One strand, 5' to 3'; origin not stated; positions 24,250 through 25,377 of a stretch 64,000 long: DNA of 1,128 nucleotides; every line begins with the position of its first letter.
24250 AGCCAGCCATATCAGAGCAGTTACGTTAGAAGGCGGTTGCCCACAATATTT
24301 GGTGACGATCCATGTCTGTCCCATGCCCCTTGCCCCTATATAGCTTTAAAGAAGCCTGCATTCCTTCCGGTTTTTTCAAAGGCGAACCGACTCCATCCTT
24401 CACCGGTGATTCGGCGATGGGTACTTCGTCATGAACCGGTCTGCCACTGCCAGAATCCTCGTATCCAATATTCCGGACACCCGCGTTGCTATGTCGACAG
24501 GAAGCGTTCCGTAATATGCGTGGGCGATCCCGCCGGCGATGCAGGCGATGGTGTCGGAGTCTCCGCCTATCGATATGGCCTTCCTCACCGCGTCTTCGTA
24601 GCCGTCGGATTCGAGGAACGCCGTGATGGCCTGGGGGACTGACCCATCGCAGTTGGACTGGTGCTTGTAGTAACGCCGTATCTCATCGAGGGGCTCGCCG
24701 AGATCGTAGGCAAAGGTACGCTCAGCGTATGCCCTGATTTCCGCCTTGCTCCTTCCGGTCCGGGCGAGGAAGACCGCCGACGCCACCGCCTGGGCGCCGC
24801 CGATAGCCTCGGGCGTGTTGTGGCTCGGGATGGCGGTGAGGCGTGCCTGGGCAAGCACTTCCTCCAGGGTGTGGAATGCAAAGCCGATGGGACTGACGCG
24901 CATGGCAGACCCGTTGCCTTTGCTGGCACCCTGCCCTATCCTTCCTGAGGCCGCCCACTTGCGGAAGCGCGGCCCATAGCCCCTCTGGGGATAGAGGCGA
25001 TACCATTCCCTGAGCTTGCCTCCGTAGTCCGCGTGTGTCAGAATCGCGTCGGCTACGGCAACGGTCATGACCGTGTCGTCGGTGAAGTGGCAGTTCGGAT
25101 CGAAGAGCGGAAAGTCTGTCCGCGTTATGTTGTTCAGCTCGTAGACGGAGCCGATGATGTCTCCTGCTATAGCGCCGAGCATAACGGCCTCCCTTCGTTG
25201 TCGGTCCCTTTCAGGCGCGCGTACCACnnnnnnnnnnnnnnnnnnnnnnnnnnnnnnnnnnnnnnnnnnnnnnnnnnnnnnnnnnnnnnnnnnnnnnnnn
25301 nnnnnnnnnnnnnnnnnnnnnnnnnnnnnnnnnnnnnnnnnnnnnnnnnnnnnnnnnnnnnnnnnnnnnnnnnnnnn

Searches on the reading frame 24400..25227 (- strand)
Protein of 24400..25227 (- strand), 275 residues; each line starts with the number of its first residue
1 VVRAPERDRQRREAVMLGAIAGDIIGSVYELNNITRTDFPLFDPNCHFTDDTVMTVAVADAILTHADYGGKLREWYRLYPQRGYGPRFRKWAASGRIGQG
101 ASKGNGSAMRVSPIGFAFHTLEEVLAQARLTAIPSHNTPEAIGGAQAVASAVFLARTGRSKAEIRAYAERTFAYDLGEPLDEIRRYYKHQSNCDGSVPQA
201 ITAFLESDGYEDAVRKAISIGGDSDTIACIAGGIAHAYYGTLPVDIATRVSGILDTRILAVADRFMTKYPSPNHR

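Call 8: search_protein_families(library=pfam, proteins=[window:24400-25227:-], max_evalue=0.01)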
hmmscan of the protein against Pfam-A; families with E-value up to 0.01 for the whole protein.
window:24400-25227:- (275 aa): 1 family
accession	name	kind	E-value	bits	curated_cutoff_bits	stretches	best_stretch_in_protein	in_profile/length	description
PF03747.19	ADP_ribosyl_GH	-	1.9e-38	133.2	26.2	1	15-240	2-280/287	ADP-ribosylglycohydrolase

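Call 9: search_protein_families(library=ncbifam, proteins=[window:24400-25227:-], max_evalue=0.01)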
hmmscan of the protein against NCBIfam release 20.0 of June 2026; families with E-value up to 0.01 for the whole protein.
window:24400-25227:- (275 aa): 2 families
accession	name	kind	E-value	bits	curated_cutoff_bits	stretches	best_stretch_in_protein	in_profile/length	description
TIGR02662.1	dinitro_DRAG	equivalog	1.1e-13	51.1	337.05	1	47-242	52-257/287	ADP-ribosyl-[dinitrogen reductase] hydrolase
NF041672.1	ADPriboarghdlase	equivalog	2.1e-12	46.5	490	1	101-265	185-355/361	ADP-ribosylarginine hydrolase Tri1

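Call 13: find_homologous_proteins(query=window:24403-25182:-)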
Query window:24403-25182:- (260 aa): 8000 proteins with E <= 0.001 among 8000 candidates; the best 120 are listed.
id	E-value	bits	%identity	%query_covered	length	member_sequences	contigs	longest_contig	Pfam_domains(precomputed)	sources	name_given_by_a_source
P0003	7.7e-172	587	100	100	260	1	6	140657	PF03747.20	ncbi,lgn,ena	-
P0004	1.1e-115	403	70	98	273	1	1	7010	PF03747.20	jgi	jgi:ADP-ribosylglycohydrolase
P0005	2.5e-112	392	69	98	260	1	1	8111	PF03747.20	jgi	jgi:ADP-ribosylglycohydrolase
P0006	1.0e-110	387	69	98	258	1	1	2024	PF03747.20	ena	-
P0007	1.1e-109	384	69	98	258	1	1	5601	PF03747.20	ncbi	-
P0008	2.7e-109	383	67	98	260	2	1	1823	PF03747.20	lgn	-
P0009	4.4e-109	382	69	98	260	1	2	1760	PF03747.20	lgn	-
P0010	2.5e-108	379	67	98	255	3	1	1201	PF03747.20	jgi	-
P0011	1.4e-107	377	68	98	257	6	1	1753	PF03747.20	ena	-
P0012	3.9e-107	375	69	98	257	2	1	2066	PF03747.20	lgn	-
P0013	4.8e-107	375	68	98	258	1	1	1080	PF03747.20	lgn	-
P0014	9.6e-107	374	68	97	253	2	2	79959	PF03747.20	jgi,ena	-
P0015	2.1e-106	373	68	98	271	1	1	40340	PF03747.20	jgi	jgi:ADP-ribosylglycohydrolase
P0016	2.6e-106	373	68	98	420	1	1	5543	PF03747.20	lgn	-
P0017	3.7e-106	372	68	97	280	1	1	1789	PF03747.20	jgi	jgi:ADP-ribosylglycohydrolase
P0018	4.5e-106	372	67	98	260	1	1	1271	PF03747.20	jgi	jgi:ADP-ribosylglycohydrolase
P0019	5.8e-106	372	68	97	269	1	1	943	PF03747.20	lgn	-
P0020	7.1e-106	371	69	98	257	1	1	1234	PF03747.20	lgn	-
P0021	7.2e-106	371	66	98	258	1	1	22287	PF03747.20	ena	-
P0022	9.2e-106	371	68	97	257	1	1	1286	PF03747.20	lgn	-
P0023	1.0e-105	371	67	98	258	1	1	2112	PF03747.20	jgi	jgi:ADP-ribosylglycohydrolase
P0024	2.0e-105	370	68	98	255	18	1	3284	PF03747.20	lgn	-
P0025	8.5e-105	368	66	98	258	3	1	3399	PF03747.20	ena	-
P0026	9.1e-105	368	65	98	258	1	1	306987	PF03747.20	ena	-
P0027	2.6e-104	366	68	98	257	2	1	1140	PF03747.20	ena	-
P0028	6.2e-104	365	66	98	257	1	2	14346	PF03747.20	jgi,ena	jgi:ADP-ribosylglycohydrolase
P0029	6.6e-104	365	66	98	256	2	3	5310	PF03747.20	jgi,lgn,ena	-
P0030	7.6e-104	365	66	98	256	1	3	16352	PF03747.20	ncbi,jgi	jgi:ADP-ribosylglycohydrolase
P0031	8.0e-104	365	67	98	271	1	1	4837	PF03747.20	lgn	-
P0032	1.5e-103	364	67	98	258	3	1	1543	PF03747.20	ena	-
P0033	2.4e-103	363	67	98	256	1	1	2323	PF03747.20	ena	-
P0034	2.6e-103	363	67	98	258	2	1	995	PF03747.20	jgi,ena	-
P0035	3.6e-103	363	66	97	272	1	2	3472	PF03747.20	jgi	-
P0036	4.8e-103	362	65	98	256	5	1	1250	PF03747.20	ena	-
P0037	4.9e-103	362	66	98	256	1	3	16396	PF03747.20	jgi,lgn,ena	-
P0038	5.0e-103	362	66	98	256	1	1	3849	PF03747.20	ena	-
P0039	5.0e-103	362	66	98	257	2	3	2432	PF03747.20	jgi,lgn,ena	jgi:ADP-ribosylglycohydrolase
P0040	6.6e-103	362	67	98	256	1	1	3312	PF03747.20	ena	-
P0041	7.4e-103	361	65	98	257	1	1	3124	PF03747.20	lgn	-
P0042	7.7e-103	361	66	98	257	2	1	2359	PF03747.20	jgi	jgi:ADP-ribosylglycohydrolase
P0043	8.6e-103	361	65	98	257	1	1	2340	PF03747.20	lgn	-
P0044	2.8e-102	360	64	98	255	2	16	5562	PF03747.20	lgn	-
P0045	3.5e-102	359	67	96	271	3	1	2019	PF03747.20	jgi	jgi:ADP-ribosylglycohydrolase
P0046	4.3e-102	359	65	98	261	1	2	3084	PF03747.20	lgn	-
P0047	5.1e-102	359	63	98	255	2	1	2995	PF03747.20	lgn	-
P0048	7.2e-102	358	66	98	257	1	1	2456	PF03747.20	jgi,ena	-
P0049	9.0e-102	358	65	98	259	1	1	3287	PF03747.20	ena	-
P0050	9.2e-102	358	65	98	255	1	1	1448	PF03747.20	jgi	jgi:ADP-ribosylglycohydrolase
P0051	9.4e-102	358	65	98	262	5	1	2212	PF03747.20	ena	-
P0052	9.9e-102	358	65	98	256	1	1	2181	PF03747.20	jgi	jgi:ADP-ribosylglycohydrolase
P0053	1.1e-101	358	63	98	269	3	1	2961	PF03747.20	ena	-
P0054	1.7e-101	357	65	98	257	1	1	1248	PF03747.20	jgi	jgi:ADP-ribosylglycohydrolase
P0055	2.1e-101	357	65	98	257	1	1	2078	PF03747.20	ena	-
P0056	2.2e-101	357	64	96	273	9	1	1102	PF03747.20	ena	-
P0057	2.2e-101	357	66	98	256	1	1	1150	PF03747.20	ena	-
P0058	2.8e-101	356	65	98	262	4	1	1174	PF03747.20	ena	-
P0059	3.2e-101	356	65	98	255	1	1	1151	PF03747.20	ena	-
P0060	3.2e-101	356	65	98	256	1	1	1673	PF03747.20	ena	-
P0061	4.7e-101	356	66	96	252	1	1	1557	PF03747.20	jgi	-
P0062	5.0e-101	355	65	98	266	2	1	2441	PF03747.20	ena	-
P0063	5.3e-101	355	66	98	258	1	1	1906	PF03747.20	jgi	jgi:ADP-ribosylglycohydrolase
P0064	5.4e-101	355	64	98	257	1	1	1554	PF03747.20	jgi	jgi:ADP-ribosylglycohydrolase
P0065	6.0e-101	355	65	98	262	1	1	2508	PF03747.20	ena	-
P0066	6.2e-101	355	65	98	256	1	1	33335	PF03747.20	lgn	-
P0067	7.2e-101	355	65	97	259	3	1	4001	PF03747.20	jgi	jgi:ADP-ribosylglycohydrolase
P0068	1.1e-100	354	63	98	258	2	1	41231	PF03747.20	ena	-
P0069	1.5e-100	354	64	98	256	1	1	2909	PF03747.20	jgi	jgi:ADP-ribosylglycohydrolase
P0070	1.5e-100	354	65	98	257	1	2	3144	PF03747.20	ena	-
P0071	1.8e-100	354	64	98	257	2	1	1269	PF03747.20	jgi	jgi:ADP-ribosylglycohydrolase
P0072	2.0e-100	354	65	98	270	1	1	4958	PF03747.20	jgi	jgi:ADP-ribosylglycohydrolase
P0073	3.2e-100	353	65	98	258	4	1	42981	PF03747.20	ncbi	-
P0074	5.2e-100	352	64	98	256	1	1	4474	PF03747.20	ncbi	-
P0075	6.0e-100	352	63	98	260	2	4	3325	PF03747.20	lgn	-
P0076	6.9e-100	352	64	97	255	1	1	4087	PF03747.20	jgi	jgi:ADP-ribosylglycohydrolase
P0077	9.4e-100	351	64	98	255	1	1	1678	PF03747.20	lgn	-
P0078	1.1e-99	351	64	97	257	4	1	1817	PF03747.20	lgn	-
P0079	1.7e-99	350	63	98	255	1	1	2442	PF03747.20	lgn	-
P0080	1.8e-99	350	65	96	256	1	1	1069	PF03747.20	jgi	jgi:ADP-ribosylglycohydrolase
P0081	2.1e-99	350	65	98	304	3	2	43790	PF03747.20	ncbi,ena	-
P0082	2.5e-99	350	64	97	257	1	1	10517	PF03747.20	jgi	jgi:ADP-ribosylglycohydrolase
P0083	2.6e-99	350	63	98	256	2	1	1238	PF03747.20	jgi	-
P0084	2.7e-99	350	63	98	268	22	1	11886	PF03747.20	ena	-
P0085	3.4e-99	349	64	98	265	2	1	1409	PF03747.20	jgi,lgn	-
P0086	4.1e-99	349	63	98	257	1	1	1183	PF03747.20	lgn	-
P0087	4.8e-99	349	65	99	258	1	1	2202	PF03747.20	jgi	jgi:ADP-ribosylglycohydrolase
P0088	5.1e-99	349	65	98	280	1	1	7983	PF03747.20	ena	-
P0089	5.4e-99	349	65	98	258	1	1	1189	PF03747.20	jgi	jgi:ADP-ribosylglycohydrolase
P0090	5.4e-99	349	63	98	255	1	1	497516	PF03747.20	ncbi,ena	-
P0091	5.5e-99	349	65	99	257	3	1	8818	PF03747.20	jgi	jgi:ADP-ribosylglycohydrolase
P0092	6.1e-99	349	65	98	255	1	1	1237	PF03747.20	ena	-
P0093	6.4e-99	349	64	98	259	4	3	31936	PF03747.20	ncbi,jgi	jgi:ADP-ribosylglycohydrolase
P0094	7.1e-99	348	63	93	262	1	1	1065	PF03747.20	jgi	jgi:ADP-ribosylglycohydrolase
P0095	7.3e-99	348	64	98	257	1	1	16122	PF03747.20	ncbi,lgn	-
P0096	7.6e-99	348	63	98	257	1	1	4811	PF03747.20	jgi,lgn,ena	-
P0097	7.6e-99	348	63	98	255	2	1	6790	PF03747.20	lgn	-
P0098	7.6e-99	348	64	99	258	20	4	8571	PF03747.20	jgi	jgi:ADP-ribosylglycohydrolase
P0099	7.8e-99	348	65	98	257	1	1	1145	PF03747.20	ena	-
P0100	1.0e-98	348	65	98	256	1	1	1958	PF03747.20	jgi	jgi:ADP-ribosylglycohydrolase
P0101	1.2e-98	348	65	98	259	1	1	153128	PF03747.20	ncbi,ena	-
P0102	1.7e-98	347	63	98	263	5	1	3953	PF03747.20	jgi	-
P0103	1.9e-98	347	65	98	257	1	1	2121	PF03747.20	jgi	jgi:ADP-ribosylglycohydrolase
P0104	2.0e-98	347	64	98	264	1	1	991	PF03747.20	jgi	jgi:ADP-ribosylglycohydrolase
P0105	2.1e-98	347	65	98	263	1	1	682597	PF03747.20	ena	-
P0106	2.2e-98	347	63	98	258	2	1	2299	PF03747.20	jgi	jgi:ADP-ribosylglycohydrolase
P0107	2.5e-98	347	65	98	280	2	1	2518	PF03747.20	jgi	jgi:ADP-ribosylglycohydrolase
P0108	2.6e-98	347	62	100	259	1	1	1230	PF03747.20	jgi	jgi:ADP-ribosylglycohydrolase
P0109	3.2e-98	346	64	96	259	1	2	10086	PF03747.20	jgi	jgi:ADP-ribosylglycohydrolase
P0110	3.6e-98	346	64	98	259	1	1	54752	PF03747.20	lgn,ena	-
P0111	4.5e-98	346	63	97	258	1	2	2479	PF03747.20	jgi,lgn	jgi:ADP-ribosylglycohydrolase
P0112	5.0e-98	346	63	98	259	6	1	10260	PF03747.20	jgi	jgi:ADP-ribosylglycohydrolase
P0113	6.6e-98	345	64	99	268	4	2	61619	PF03747.20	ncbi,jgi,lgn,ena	-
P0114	7.2e-98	345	64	98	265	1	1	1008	PF03747.20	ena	-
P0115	7.4e-98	345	62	98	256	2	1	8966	PF03747.20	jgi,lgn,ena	-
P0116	7.9e-98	345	63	98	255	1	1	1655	PF03747.20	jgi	jgi:ADP-ribosylglycohydrolase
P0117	1.1e-97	344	64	98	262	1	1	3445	PF03747.20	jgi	jgi:ADP-ribosylglycohydrolase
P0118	1.1e-97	344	63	98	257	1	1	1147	PF03747.20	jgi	jgi:ADP-ribosylglycohydrolase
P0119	1.2e-97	344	63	98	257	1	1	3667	PF03747.20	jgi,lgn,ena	-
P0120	1.5e-97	344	63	98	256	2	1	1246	PF03747.20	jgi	jgi:ADP-ribosylglycohydrolase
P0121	2.0e-97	344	65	96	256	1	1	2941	PF03747.20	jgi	jgi:ADP-ribosylglycohydrolase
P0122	2.1e-97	344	63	100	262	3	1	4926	PF03747.20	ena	-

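Call 16: find_related_loci(query=window:24403-25182:-, collection=genome_contigs, flank=3000)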
Query window:24403-25182:- (260 aa) in genome_contigs; peptide patterns used: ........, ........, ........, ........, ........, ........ (x = any residue, [..] = any of these).
43 stretches matched a pattern; 2 encode a relative of the query (tblastn E <= 1e-3); 2 distinct loci.
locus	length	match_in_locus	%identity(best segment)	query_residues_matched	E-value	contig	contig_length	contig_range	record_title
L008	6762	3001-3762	53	1-254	1e-83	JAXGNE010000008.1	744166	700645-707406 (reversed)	MAG: Anaerolineaceae bacterium isolate AnMBR.bin249 bin249_8, whole genome shotgun sequence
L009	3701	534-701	41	120-183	3e-5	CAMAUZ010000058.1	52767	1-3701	MAG: Akkermansia muciniphila isolate AH-24oct19-276 genome assembly, contig: AH-24oct19-C1170, whole genome shotgun sequ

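Call 17: find_encoding_contigs(protein=P0003, flank=2500, max_places=4)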
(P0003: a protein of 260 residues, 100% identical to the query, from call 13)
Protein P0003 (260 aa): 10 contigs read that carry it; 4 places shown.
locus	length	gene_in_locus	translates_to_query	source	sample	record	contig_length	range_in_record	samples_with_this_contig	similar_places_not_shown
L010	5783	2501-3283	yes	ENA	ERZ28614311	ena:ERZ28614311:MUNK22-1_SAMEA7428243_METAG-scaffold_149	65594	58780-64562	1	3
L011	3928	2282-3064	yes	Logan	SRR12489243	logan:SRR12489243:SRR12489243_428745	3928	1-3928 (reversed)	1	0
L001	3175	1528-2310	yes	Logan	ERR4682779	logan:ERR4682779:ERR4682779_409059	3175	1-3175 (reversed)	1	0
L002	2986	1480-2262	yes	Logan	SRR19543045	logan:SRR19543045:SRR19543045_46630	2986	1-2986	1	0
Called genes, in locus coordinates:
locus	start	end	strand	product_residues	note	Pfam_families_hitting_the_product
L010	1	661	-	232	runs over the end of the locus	-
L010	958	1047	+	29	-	-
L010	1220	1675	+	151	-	PF16747:Adhesin_E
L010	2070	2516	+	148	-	-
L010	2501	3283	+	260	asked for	PF03747:ADP_ribosyl_GH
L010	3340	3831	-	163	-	-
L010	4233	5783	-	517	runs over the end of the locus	PF00501:AMP-binding, PF13193:AMP-binding_C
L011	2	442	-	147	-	?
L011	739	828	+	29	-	-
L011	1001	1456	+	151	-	PF16747:Adhesin_E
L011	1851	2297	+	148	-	-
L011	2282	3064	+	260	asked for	PF03747:ADP_ribosyl_GH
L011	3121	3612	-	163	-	-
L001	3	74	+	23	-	?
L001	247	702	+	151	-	PF16747:Adhesin_E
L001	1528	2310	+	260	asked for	PF03747:ADP_ribosyl_GH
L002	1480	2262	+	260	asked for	PF03747:ADP_ribosyl_GH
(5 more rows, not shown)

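Call 18: find_encoding_contigs(protein=P0005, flank=4000, max_places=2)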
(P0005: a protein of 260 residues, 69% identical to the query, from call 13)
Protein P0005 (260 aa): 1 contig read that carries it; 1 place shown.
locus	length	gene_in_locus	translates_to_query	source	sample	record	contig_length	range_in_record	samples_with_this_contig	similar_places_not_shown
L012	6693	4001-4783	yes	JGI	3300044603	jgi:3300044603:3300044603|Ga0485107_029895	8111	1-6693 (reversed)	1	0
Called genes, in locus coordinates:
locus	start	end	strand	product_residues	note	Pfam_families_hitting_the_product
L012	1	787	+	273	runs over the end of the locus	PF08902:DUF1848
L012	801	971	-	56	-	PF20605:Antitox_RHH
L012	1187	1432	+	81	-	-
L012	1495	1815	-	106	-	PF13560:HTH_31, PF12844:HTH_19, PF13443:HTH_26, PF01381:HTH_3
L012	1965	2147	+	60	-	-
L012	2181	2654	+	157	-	-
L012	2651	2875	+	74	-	-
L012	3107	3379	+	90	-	PF06296:RelE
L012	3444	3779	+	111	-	PF13560:HTH_31 (weak), PF01381:HTH_3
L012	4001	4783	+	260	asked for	PF03747:ADP_ribosyl_GH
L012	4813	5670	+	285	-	-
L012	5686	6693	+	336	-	?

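Call 19: find_encoding_contigs(protein=P0007, flank=4000, max_places=2)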
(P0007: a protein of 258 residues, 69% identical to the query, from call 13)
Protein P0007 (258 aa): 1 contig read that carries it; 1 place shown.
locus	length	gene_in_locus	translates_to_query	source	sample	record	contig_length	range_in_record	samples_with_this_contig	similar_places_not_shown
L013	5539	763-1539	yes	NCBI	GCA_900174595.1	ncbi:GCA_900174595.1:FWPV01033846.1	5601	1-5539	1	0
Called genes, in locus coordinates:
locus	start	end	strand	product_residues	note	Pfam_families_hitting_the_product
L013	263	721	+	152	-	-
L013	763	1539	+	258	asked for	PF03747:ADP_ribosyl_GH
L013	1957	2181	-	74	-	PF12441:CopG_antitoxin (weak)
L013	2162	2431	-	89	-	PF04365:BrnT_toxin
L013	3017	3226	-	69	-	-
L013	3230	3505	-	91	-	-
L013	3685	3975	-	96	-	PF03747:ADP_ribosyl_GH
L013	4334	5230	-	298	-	PF03235:GmrSD_N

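Call 20: find_encoding_contigs(protein=P0014, flank=4000, max_places=2)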
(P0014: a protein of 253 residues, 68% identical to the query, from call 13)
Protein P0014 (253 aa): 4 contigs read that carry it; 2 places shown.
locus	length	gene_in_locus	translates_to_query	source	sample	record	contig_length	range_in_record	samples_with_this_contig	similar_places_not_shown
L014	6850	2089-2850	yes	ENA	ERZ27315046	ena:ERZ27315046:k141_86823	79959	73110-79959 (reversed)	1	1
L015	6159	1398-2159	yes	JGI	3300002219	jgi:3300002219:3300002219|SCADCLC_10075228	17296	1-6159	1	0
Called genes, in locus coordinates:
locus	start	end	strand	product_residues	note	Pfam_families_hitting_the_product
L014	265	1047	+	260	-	PF04471:Mrr_cat, PF22722:NA-iREase1, PF13156:Mrr_cat_2 (weak), PF01396:Zn_ribbon_Top1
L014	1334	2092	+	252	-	-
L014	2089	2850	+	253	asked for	PF03747:ADP_ribosyl_GH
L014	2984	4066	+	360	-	PF09952:AbiEi_2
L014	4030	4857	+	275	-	-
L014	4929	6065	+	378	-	PF00188:CAP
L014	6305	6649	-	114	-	PF00216:Bac_DNA_binding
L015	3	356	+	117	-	?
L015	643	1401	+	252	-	-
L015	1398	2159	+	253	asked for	PF03747:ADP_ribosyl_GH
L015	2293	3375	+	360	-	PF09952:AbiEi_2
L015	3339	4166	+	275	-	-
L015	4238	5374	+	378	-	PF00188:CAP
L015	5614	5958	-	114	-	PF00216:Bac_DNA_binding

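Call 26: search_protein_families(library=pfam, proteins=[L014:1334-2092:+, L013:263-721:+, L012:4813-5670:+], max_evalue=1)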
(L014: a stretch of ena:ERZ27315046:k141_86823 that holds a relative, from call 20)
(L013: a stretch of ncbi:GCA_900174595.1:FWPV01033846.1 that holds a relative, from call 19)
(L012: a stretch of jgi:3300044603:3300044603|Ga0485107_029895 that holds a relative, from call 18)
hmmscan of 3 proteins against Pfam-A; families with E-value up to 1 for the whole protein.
L014:1334-2092:+ (252 aa): 1 family
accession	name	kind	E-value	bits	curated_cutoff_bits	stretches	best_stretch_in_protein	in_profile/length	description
PF14471.11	DUF4428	-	0.064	13.6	27.8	0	20-42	10-33/51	Domain of unknown function (DUF4428)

L013:263-721:+ (152 aa): 18 families
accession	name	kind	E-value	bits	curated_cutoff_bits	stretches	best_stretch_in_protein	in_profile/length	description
PF22191.2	IBR_1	-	0.0011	19.3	27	1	15-42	5-31/47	IBR domain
PF07191.17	Zn_ribbon_6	-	0.0038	17.6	25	1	13-40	29-57/67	Double zinc ribbon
PF18439.7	zf_UBZ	-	0.0086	16.2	25.6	1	16-28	5-17/32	Ubiquitin-Binding Zinc Finger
PF09723.15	Zn_ribbon_8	-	0.011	16.2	34.4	1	2-23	16-37/41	Zinc ribbon domain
PF13248.11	Zn_ribbon_3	-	0.038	13.9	27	1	16-27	5-16/26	zinc-ribbon domain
PF12760.12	Zn_ribbon_IS1595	-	0.04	14.3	25.4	1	2-39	8-44/46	Transposase zinc-ribbon domain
PF18912.6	DZR_2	-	0.049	13.9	27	1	8-38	32-55/56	Double zinc ribbon domain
PF14354.12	Lar_restr_allev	-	0.069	13.8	28.6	1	15-43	5-38/58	Restriction alleviation protein Lar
PF01155.25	HypA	-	0.071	13.6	28.9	1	13-40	70-94/112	Hydrogenase/urease nickel incorporation, metallochaperone, hypA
PF24460.1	DUF7575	-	0.09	12.6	28.5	1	13-23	3-13/28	Domain of unknown function (DUF7575)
PF03119.21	DNA_ligase_ZBD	-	0.098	13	25.8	1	15-24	1-10/27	NAD-dependent DNA ligase C4 zinc finger domain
PF13453.11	Zn_ribbon_TFIIB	-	0.11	12.4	22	1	15-38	1-25/41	Transcription factor zinc-finger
PF08271.17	Zn_Ribbon_TF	-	0.12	12.4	29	1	16-38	3-25/43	TFIIB zinc-binding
PF02150.21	Zn_ribbon_RPB9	-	0.17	12.3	25.2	1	16-42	4-31/36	RNA polymerases M/15 Kd subunit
PF24441.1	DUF7560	-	0.27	11.4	27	1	15-27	7-19/44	Family of unknown function (DUF7560)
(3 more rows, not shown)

L012:4813-5670:+ (285 aa): 3 families
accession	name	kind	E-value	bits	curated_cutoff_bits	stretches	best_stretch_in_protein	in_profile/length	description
PF02042.20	RWP-RK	-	0.0052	17.1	29.3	1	19-51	8-40/49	RWP-RK domain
PF11634.13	IPI_T4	-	0.047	14.1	25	1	73-105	41-73/76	Nuclease inhibitor from bacteriophage T4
PF09960.14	DUF2194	-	0.16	10.7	30.4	1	9-37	274-302/582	Uncharacterised protein conserved in bacteria (DUF2194)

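Call 41: find_encoding_contigs(protein=P0015, flank=3500, max_places=2)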
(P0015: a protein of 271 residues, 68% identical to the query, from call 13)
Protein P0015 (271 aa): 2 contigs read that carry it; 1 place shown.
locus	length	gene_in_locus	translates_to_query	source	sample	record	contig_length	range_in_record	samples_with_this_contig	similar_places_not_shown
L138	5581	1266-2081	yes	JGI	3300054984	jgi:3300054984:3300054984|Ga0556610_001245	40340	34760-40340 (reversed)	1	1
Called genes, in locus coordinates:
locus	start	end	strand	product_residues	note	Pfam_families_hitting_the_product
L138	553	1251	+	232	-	-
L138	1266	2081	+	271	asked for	PF03747:ADP_ribosyl_GH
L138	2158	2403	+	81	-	-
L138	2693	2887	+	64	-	-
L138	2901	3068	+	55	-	-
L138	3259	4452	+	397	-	-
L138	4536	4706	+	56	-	-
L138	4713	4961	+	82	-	-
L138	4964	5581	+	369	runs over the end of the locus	PF00712:DNA_pol3_beta, PF02767:DNA_pol3_beta_2, PF02768:DNA_pol3_beta_3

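Call 42: find_encoding_contigs(protein=P0016, flank=3500, max_places=2)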
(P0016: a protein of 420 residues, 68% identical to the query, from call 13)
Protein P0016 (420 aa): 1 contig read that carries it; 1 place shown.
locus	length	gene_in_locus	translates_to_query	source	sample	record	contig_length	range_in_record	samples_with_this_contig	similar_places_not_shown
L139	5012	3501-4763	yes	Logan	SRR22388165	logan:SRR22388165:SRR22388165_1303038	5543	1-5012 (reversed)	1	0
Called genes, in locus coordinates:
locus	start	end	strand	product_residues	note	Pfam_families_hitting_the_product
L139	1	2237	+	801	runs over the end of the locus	PF00012:HSP70, PF06723:MreB_Mbl (weak), PF13428:TPR_14 (faint), PF13429:TPR_15 (faint), PF13432:TPR_16 (faint), PF13424:TPR_12 (faint), PF00515:TPR_1 (weak), PF07719:TPR_2 (faint), +4 more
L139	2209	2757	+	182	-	-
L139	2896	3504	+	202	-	-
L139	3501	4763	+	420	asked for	PF03747:ADP_ribosyl_GH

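Call 43: find_encoding_contigs(protein=P0021, flank=3500, max_places=2)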
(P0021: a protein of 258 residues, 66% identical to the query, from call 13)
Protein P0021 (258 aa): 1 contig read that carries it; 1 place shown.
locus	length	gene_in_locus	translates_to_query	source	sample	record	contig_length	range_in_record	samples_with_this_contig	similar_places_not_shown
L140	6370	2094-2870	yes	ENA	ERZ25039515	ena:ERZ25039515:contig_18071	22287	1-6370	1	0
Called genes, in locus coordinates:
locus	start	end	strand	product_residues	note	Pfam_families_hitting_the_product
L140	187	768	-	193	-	PF00882:Zn_dep_PLPC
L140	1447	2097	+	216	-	-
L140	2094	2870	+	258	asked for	PF03747:ADP_ribosyl_GH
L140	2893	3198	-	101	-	-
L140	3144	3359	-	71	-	-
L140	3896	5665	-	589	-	PF10592:AIPR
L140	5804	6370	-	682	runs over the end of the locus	PF20442:BrxL_N, PF13337:BrxL_ATPase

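Call 44: find_encoding_contigs(protein=P0026, flank=3500, max_places=2)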
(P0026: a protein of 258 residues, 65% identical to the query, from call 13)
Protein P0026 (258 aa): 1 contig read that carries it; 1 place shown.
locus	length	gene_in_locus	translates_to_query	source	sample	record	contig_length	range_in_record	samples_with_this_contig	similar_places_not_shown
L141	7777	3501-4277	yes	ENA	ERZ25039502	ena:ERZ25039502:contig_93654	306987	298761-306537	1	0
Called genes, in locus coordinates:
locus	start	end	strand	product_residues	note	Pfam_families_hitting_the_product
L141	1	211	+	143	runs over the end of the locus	-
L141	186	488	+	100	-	-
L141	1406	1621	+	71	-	-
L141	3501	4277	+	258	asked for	PF03747:ADP_ribosyl_GH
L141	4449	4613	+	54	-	-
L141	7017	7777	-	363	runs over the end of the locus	PF14319:Zn_Tnp_IS91, PF04986:Y2_Tnp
